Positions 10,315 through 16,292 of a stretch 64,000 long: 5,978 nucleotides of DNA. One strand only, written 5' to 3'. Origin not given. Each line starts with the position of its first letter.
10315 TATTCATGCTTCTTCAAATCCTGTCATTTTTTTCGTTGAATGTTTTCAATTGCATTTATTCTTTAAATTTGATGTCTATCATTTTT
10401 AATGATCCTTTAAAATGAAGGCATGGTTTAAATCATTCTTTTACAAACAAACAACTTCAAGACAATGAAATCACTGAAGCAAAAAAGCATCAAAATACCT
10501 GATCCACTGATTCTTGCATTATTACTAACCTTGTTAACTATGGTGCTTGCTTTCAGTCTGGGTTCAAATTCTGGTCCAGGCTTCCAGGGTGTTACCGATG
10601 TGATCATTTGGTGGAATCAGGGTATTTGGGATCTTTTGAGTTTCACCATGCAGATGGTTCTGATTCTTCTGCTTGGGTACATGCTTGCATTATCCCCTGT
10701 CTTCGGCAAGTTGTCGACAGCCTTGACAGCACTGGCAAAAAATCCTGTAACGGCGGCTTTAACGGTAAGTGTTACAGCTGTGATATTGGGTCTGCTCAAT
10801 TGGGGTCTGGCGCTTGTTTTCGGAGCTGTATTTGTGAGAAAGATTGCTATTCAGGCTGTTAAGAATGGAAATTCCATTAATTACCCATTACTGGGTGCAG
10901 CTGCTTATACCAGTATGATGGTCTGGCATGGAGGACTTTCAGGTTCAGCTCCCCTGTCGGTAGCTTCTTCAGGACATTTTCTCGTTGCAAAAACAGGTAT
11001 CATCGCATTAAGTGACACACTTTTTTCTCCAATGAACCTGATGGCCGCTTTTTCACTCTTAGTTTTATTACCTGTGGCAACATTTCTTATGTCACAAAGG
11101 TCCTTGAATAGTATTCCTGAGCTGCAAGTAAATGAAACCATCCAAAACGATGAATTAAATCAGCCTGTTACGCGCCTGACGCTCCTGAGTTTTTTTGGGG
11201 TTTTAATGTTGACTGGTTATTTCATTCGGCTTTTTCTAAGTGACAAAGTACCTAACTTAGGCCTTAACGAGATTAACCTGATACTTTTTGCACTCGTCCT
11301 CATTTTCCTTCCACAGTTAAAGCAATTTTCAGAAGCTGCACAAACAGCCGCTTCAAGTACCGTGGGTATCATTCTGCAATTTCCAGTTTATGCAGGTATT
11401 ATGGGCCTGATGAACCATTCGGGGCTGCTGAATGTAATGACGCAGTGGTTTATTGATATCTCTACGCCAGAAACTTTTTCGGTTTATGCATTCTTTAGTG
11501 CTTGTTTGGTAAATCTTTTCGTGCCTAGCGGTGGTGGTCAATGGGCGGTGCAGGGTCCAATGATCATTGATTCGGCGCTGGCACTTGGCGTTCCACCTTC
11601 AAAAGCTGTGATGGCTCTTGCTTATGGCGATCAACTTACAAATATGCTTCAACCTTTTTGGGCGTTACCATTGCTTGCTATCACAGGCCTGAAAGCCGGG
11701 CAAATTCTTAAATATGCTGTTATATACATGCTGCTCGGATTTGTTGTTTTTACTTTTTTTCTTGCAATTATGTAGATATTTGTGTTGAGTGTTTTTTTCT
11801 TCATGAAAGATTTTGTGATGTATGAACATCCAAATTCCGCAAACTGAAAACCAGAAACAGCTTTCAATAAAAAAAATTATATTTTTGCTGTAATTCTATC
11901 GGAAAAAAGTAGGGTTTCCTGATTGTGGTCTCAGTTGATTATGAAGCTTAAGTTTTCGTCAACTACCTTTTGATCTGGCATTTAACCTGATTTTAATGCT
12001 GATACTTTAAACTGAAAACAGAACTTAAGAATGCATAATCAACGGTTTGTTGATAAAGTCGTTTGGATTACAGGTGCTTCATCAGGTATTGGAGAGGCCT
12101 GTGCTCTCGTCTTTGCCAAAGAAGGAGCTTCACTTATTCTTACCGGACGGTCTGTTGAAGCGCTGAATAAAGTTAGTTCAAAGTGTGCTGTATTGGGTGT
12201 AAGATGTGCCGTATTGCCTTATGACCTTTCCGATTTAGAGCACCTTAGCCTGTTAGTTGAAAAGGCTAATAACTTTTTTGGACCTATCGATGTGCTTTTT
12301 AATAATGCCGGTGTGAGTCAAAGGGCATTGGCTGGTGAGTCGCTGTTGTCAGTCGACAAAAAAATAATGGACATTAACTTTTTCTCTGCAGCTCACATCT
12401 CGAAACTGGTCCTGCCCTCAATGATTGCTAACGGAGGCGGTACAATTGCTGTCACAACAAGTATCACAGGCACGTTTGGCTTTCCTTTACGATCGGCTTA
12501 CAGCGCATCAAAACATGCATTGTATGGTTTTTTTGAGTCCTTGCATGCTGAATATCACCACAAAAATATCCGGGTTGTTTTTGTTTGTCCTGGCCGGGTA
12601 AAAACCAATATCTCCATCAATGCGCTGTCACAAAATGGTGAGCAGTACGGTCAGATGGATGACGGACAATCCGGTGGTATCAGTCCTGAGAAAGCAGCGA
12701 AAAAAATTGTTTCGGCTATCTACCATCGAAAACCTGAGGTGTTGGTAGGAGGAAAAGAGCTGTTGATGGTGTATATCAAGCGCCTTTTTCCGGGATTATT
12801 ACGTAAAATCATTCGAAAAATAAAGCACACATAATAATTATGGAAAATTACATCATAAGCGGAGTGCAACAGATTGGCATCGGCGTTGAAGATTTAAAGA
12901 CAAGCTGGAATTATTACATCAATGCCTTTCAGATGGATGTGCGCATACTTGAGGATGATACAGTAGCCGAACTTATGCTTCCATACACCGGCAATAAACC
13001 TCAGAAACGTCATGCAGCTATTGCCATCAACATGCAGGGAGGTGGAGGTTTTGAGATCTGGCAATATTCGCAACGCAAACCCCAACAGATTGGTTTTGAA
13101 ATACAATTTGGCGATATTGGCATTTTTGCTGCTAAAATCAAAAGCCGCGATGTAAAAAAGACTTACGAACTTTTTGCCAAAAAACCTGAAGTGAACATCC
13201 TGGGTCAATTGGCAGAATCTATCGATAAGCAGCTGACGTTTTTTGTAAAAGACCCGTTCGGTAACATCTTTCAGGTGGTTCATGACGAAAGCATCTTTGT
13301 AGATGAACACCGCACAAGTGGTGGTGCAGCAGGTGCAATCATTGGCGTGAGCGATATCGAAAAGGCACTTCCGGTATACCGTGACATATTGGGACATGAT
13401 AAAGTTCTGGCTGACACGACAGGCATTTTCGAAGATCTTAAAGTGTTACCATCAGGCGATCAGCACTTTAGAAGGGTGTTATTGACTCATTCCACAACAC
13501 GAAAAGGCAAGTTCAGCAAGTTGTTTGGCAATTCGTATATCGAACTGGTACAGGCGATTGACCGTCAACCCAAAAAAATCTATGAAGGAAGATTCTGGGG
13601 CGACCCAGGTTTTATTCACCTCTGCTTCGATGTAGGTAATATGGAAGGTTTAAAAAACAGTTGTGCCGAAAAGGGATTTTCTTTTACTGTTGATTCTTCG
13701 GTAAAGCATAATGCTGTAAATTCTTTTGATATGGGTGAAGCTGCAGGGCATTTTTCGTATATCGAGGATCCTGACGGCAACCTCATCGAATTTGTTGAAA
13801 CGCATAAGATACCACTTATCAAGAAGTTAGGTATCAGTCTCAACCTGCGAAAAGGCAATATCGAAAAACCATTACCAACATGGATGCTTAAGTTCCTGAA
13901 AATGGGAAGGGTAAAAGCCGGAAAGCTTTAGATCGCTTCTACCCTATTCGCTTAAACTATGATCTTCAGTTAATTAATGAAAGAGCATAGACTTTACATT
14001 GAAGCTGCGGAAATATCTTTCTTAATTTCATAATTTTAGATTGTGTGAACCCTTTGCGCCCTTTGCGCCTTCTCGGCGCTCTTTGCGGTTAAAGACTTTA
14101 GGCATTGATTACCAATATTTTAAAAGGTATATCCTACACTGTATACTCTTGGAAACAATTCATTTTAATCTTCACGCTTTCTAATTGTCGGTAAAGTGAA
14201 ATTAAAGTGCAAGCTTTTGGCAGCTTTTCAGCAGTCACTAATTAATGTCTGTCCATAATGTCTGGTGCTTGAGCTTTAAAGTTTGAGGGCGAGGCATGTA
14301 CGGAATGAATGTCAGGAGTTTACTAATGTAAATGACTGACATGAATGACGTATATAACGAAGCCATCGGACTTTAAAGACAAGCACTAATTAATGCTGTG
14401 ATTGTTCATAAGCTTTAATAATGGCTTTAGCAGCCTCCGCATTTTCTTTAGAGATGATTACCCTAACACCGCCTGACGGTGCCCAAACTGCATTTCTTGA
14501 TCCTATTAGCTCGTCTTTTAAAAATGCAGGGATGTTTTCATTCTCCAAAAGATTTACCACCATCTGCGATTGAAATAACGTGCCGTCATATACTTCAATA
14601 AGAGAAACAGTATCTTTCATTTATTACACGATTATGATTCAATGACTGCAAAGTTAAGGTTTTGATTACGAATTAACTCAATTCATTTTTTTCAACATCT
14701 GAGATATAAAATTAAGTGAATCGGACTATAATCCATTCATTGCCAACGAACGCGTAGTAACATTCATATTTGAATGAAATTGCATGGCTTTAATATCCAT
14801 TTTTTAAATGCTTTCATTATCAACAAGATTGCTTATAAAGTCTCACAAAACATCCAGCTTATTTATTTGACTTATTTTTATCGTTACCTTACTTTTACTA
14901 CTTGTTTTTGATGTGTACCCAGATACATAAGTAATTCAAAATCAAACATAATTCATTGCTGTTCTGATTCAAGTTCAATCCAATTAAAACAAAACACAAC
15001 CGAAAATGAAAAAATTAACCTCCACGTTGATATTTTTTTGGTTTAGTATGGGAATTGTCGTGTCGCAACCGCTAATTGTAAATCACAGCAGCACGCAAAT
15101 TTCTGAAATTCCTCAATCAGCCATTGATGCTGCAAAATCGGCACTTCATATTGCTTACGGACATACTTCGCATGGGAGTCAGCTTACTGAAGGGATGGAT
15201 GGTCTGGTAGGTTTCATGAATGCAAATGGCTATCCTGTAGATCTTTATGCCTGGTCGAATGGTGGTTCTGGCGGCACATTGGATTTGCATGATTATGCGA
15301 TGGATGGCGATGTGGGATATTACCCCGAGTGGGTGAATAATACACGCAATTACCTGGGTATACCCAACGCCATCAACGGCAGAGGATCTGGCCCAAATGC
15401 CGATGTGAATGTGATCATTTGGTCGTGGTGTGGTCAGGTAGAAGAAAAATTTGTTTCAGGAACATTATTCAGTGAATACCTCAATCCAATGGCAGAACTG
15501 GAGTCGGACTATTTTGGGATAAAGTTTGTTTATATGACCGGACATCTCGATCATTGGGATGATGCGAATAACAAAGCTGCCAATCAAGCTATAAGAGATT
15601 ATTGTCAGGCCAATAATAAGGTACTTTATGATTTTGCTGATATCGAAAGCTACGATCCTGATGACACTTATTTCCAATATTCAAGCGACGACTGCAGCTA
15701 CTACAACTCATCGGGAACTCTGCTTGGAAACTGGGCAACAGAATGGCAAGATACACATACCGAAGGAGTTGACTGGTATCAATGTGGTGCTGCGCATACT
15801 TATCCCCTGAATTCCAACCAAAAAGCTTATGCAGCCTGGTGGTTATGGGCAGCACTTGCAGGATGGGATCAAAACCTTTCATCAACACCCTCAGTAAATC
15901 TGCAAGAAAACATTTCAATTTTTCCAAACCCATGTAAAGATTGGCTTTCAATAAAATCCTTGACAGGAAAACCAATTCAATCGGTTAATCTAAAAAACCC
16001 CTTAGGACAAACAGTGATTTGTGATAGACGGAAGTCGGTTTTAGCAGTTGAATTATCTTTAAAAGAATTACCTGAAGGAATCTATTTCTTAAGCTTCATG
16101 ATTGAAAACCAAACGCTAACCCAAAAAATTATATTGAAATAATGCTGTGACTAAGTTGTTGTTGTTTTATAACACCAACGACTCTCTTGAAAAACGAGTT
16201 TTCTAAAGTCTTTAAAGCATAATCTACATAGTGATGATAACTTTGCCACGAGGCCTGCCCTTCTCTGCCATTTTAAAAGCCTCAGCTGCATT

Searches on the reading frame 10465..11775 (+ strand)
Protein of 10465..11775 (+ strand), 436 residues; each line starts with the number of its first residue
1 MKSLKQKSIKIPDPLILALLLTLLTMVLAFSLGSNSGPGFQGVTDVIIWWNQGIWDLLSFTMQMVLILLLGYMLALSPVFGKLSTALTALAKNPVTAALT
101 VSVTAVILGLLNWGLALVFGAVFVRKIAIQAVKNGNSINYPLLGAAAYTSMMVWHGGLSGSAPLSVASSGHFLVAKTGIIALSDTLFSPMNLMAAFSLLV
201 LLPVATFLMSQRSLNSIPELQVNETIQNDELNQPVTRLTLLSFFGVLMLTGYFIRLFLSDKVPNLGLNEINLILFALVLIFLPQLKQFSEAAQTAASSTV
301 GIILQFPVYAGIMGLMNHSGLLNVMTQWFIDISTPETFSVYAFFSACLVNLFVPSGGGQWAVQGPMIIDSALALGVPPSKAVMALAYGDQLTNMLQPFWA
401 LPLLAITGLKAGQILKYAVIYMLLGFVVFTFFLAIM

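Call 47: search_protein_families(library=pfam, proteins=[window:10465-11775:+], max_evalue=0.0001)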
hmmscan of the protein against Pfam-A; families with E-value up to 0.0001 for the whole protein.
window:10465-11775:+ (436 aa): 2 families
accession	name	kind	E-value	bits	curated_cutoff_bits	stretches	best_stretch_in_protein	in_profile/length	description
PF02667.20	SCFA_trans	-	7.8e-100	335.4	27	1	10-434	16-451/453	Short chain fatty acid transporter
PF03606.21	DcuC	-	9.3e-09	34.8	23.1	1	291-435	313-458/461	C4-dicarboxylate anaerobic carrier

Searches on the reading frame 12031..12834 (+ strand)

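Call 47: search_protein_families(library=pfam, proteins=[window:12031-12834:+], max_evalue=0.0001)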
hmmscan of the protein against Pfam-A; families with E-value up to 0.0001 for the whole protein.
window:12031-12834:+ (267 aa): 3 families
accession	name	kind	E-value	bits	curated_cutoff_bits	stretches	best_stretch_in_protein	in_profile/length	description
PF00106.31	adh_short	-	6.6e-51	173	26.6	1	9-198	1-190/195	short chain dehydrogenase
PF13561.12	adh_short_C2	-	2.1e-34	119.6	27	1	15-204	1-189/236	Enoyl-(Acyl carrier protein) reductase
PF08659.16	KR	-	4.4e-11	43.5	22.6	1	11-173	3-165/180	KR domain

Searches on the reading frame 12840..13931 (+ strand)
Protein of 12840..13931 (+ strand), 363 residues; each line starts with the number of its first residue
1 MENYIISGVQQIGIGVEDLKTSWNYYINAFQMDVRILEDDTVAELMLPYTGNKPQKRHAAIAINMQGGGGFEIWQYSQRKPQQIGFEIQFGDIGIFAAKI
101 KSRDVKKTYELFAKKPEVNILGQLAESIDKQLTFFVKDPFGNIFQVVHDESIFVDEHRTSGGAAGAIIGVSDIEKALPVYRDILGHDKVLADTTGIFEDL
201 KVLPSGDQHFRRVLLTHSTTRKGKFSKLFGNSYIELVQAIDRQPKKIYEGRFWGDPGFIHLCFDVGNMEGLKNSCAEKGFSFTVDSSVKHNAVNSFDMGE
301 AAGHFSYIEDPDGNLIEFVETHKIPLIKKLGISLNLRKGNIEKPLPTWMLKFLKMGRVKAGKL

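Call 47: search_protein_families(library=pfam, proteins=[window:12840-13931:+], max_evalue=0.0001)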
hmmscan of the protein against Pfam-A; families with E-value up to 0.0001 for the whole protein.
window:12840-13931:+ (363 aa): 2 families
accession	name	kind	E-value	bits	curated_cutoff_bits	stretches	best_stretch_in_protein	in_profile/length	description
PF00903.31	Glyoxalase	-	2.4e-14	54.2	20.6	1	168-318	7-121/121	Glyoxalase/Bleomycin resistance protein/Dioxygenase superfamily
PF13669.12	Glyoxalase_4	-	1e-09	39.1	27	1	168-286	5-97/109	Glyoxalase/Bleomycin resistance protein/Dioxygenase superfamily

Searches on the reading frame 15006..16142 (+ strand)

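Call 47: search_protein_families(library=pfam, proteins=[window:15006-16142:+], max_evalue=0.0001)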
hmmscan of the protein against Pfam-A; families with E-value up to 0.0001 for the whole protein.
window:15006-16142:+ (378 aa): 1 family
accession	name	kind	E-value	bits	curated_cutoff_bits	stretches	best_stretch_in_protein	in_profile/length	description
PF18962.6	Por_Secre_tail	-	7.5e-09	36.2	27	1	305-376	1-74/75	Secretion system C-terminal sorting domain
